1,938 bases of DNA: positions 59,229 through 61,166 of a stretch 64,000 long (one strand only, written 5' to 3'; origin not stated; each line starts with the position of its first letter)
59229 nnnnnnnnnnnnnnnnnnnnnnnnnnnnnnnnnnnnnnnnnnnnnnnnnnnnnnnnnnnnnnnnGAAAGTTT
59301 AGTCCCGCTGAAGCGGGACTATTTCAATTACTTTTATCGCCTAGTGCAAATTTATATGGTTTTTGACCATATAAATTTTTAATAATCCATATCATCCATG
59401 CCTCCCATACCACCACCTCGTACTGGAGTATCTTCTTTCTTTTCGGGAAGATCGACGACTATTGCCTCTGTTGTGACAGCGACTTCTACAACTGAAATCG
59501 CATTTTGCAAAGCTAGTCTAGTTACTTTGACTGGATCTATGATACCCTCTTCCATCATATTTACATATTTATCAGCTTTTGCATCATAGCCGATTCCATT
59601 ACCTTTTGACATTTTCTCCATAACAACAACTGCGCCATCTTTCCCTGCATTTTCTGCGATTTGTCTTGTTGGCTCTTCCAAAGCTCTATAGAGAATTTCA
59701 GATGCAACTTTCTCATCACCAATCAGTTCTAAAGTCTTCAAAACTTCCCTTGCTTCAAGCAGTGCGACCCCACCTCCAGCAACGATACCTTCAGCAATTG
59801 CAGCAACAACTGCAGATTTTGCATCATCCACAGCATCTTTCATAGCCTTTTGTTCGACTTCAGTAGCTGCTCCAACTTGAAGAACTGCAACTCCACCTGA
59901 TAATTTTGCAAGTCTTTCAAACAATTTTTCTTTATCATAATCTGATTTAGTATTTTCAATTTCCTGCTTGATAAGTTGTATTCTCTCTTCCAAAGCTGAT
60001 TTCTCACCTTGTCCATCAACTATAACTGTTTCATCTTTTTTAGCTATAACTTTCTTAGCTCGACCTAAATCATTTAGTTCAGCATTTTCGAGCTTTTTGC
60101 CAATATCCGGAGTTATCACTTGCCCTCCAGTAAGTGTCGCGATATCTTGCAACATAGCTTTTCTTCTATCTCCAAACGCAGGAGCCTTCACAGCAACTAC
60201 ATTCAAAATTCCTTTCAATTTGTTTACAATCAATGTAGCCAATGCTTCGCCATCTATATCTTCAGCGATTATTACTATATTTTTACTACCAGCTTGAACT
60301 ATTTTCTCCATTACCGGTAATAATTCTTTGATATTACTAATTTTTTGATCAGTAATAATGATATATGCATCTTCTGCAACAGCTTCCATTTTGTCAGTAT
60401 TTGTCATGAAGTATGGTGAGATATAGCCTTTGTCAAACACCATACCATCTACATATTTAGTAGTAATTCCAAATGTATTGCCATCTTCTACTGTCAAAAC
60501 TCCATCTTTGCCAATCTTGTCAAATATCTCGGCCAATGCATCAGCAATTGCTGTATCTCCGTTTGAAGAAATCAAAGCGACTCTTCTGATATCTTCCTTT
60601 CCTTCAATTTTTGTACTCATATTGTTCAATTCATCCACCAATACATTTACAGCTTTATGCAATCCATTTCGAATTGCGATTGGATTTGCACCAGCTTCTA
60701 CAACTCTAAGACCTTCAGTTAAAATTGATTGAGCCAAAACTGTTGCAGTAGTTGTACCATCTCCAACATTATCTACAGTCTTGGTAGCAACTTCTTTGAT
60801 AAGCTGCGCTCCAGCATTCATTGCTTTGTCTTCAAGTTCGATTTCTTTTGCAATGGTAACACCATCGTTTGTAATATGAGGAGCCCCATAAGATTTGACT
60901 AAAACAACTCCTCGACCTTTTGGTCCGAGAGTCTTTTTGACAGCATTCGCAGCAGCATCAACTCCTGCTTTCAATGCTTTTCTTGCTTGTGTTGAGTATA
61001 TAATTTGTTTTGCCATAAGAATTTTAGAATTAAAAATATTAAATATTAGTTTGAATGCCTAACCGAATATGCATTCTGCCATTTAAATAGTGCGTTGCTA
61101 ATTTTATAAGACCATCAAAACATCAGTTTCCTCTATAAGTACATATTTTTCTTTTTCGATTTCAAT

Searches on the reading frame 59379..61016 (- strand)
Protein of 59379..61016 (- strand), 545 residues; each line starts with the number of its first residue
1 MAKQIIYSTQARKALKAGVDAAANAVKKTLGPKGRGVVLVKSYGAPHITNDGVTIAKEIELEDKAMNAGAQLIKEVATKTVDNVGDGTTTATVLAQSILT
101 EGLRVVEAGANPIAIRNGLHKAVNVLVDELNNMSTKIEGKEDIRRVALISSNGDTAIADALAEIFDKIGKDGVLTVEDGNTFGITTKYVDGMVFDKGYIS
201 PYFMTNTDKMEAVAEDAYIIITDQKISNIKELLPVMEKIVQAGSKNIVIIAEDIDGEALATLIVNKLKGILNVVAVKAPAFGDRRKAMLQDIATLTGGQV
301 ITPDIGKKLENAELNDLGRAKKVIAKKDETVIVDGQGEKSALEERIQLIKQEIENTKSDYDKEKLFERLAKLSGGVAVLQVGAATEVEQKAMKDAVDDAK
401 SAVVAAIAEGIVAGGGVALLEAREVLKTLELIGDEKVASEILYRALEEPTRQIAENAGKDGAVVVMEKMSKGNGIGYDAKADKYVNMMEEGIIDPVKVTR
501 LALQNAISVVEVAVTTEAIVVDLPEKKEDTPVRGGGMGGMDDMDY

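Call 56: search_protein_families(library=pfam, proteins=[window:59379-61016:-], max_evalue=0.001)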
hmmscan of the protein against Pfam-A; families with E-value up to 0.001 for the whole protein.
window:59379-61016:- (545 aa): 1 family
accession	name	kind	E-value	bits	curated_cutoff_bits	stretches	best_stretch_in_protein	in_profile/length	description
PF00118.29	Cpn60_TCP1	-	2.1e-71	241.6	34.3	1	23-522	2-488/490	TCP-1/cpn60 chaperonin family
